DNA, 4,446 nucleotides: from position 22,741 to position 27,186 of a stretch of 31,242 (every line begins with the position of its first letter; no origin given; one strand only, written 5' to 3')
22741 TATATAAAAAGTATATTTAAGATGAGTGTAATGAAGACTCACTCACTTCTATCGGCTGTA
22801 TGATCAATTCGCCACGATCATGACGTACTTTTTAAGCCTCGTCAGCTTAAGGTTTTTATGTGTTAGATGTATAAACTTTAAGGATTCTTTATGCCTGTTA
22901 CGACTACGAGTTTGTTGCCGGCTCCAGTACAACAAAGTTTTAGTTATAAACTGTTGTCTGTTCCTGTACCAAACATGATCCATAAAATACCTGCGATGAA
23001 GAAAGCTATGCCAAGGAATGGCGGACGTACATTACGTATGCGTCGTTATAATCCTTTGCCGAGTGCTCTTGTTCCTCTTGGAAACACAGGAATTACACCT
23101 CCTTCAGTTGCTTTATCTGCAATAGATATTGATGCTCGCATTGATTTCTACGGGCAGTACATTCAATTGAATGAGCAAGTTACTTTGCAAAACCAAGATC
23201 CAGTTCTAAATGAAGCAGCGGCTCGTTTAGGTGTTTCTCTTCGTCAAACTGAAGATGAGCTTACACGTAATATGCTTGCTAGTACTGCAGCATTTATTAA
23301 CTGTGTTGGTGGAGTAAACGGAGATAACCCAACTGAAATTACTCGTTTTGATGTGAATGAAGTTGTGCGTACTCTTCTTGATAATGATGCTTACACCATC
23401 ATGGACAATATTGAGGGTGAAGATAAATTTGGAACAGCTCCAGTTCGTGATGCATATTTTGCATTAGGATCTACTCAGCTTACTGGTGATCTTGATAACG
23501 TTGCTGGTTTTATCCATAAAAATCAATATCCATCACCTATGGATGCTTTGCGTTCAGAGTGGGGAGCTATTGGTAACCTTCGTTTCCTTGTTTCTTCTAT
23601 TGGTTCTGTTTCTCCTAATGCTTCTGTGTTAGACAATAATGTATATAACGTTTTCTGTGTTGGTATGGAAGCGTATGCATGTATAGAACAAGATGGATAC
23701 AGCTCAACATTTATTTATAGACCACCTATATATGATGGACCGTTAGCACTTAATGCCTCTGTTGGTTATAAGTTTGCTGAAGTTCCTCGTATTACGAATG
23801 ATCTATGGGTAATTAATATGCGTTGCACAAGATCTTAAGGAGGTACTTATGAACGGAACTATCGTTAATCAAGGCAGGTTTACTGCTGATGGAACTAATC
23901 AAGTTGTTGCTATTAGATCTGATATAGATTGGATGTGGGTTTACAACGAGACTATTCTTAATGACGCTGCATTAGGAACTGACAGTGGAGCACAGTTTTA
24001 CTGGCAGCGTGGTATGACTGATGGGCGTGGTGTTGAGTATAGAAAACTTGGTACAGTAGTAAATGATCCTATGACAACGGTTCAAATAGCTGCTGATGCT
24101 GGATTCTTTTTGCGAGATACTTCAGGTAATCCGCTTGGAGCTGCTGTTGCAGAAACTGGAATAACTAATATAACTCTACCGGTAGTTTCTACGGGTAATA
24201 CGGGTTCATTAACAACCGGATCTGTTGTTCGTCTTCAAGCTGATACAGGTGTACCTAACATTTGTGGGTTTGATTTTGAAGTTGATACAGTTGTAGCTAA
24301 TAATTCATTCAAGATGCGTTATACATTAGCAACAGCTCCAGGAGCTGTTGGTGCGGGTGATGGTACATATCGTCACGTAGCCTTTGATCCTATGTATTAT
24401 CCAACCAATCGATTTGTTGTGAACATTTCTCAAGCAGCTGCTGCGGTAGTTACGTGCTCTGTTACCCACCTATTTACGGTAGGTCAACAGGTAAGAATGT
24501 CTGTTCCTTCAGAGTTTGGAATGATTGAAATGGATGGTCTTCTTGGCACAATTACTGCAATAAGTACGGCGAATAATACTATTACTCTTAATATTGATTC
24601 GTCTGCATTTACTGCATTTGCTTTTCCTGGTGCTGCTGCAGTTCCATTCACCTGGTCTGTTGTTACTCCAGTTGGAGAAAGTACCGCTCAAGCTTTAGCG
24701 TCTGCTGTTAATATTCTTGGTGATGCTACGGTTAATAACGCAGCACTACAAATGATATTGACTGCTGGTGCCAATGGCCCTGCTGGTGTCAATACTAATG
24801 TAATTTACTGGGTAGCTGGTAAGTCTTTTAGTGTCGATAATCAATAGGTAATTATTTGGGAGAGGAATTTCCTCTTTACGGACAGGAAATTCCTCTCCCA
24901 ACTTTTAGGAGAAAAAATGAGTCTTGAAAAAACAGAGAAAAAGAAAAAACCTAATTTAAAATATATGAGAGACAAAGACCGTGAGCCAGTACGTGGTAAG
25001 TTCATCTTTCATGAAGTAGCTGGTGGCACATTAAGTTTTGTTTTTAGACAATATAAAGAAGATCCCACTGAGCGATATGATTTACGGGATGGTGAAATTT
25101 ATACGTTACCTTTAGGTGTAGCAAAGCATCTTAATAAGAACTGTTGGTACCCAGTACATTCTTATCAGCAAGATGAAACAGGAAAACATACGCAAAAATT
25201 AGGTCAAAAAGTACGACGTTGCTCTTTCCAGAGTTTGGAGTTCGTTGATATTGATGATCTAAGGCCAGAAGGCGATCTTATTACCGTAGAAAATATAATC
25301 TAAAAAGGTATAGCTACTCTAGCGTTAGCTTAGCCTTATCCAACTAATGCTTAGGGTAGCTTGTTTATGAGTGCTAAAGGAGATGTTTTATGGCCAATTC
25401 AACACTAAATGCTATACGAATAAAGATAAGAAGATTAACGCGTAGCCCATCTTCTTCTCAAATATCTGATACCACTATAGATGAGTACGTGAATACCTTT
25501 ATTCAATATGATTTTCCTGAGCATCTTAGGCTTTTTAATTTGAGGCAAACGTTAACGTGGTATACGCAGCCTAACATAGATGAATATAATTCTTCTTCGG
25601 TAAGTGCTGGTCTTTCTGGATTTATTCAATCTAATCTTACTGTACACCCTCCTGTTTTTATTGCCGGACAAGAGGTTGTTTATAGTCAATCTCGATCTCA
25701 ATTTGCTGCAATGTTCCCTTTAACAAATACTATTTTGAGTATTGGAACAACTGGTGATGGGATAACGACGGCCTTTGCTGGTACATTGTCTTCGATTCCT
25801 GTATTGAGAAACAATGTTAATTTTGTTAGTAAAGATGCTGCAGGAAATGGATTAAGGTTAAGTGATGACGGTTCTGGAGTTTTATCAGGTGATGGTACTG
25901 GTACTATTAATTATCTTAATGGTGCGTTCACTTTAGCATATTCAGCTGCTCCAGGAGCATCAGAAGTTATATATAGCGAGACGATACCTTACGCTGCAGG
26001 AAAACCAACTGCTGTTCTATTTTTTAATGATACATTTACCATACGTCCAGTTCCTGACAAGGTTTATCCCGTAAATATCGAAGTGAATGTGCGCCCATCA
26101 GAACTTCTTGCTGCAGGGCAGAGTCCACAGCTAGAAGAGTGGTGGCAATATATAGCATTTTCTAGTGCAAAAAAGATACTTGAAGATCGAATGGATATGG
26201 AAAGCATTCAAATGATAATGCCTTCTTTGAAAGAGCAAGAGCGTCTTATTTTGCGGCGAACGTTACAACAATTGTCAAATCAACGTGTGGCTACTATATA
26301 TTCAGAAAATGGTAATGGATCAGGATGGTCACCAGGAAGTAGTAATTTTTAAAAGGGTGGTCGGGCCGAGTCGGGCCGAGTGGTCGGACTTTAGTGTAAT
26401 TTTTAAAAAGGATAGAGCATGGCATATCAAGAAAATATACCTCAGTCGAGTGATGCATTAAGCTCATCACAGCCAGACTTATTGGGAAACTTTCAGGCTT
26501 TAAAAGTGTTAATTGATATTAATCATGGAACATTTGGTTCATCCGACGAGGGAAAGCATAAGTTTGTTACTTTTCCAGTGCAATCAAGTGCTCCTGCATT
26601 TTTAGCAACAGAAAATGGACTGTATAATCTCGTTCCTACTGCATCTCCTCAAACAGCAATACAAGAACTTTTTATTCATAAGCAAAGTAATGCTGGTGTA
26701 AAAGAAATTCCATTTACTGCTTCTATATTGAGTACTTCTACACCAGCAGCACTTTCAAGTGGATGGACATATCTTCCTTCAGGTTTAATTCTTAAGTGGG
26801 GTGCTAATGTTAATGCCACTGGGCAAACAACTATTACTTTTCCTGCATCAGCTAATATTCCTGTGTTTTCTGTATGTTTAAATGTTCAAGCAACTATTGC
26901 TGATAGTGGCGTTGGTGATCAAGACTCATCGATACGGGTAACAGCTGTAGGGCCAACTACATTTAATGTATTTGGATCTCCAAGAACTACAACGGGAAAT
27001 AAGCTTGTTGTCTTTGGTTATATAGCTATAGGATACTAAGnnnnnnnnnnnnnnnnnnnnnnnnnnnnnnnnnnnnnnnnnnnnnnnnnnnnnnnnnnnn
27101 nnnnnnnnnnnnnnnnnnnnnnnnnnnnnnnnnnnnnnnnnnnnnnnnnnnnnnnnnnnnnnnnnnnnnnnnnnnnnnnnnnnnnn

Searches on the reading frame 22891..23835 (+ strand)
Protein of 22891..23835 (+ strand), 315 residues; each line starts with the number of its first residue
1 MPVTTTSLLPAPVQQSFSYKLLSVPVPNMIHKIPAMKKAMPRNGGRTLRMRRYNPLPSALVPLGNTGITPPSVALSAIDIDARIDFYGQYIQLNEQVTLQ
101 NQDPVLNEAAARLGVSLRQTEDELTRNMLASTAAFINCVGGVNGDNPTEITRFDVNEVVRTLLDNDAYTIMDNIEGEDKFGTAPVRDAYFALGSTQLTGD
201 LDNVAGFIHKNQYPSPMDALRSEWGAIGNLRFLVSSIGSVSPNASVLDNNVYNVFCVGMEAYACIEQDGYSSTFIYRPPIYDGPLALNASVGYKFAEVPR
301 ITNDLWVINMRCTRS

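Call 10: search_protein_families(library=phrogs, proteins=[window:22891-23835:+], max_evalue=0.001)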
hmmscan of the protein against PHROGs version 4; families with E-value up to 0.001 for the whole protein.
window:22891-23835:+ (315 aa): 1 family
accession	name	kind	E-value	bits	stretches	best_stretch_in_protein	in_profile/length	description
phrog_1357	-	head and packaging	6.5e-29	102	1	3-274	23-302/356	major head protein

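Call 103: search_protein_families(library=pfam, proteins=[window:22891-23835:+], max_evalue=0.01)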
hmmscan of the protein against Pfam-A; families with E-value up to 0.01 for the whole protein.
window:22891-23835:+ (315 aa): 1 family
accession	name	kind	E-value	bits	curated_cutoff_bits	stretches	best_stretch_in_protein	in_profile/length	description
PF25209.1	Phage_capsid_4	-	1.1e-05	26.3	27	1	44-202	37-167/262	Phage capsid protein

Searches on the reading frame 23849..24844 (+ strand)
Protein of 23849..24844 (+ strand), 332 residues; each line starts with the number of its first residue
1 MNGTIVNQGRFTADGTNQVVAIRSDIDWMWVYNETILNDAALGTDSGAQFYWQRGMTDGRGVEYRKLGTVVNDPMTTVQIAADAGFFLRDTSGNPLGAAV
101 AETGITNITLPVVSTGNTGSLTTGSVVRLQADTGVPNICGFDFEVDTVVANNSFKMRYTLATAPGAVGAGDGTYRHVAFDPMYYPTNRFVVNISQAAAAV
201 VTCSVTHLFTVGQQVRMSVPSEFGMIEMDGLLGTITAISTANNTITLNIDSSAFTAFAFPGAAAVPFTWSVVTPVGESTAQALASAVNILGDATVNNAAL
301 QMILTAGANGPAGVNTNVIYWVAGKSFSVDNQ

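Call 10: search_protein_families(library=phrogs, proteins=[window:23849-24844:+], max_evalue=0.001)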
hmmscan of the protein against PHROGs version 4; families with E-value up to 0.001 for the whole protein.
window:23849-24844:+ (332 aa): 0 families

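Call 85: search_protein_families(library=pfam, proteins=[window:23849-24844:+], max_evalue=0.01)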
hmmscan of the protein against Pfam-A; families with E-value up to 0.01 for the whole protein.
window:23849-24844:+ (332 aa): 1 family
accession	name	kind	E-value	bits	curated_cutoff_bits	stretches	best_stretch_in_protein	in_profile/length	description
PF23891.1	DUF7243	-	0.0015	18.6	27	1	185-288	61-173/177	Family of unknown function (DUF7243)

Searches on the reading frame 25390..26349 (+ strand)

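Call 10: search_protein_families(library=phrogs, proteins=[window:25390-26349:+], max_evalue=0.001)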
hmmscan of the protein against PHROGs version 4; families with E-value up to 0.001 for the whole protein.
window:25390-26349:+ (320 aa): 1 family
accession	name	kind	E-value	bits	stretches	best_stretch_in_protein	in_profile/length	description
phrog_6128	-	unknown function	3.5e-05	22.7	1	128-196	389-460/1200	-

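Call 85: search_protein_families(library=pfam, proteins=[window:25390-26349:+], max_evalue=0.01)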
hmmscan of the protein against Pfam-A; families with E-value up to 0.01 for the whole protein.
window:25390-26349:+ (320 aa): 0 families

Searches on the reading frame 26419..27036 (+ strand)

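Call 10: search_protein_families(library=phrogs, proteins=[window:26419-27036:+], max_evalue=0.001)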
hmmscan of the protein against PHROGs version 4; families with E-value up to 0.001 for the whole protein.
window:26419-27036:+ (206 aa): 3 families
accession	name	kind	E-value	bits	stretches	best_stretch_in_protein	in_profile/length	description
phrog_1396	-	tail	3.2e-11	44.1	1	63-206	221-341/504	tail fiber protein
phrog_2557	-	head and packaging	5.3e-08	33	1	111-206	440-533/534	virion structural protein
phrog_11518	-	tail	0.00066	19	1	109-181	552-628/812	tail fiber protein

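Call 103: search_protein_families(library=pfam, proteins=[window:26419-27036:+], max_evalue=0.01)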
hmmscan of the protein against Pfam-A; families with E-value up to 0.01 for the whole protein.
window:26419-27036:+ (206 aa): 1 family
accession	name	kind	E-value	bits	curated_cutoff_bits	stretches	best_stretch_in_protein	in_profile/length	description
PF21882.2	Gp53-like_C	-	5.5e-11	43.3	24.9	1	119-206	2-84/84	Putative tail fiber protein gp53-like, C-terminal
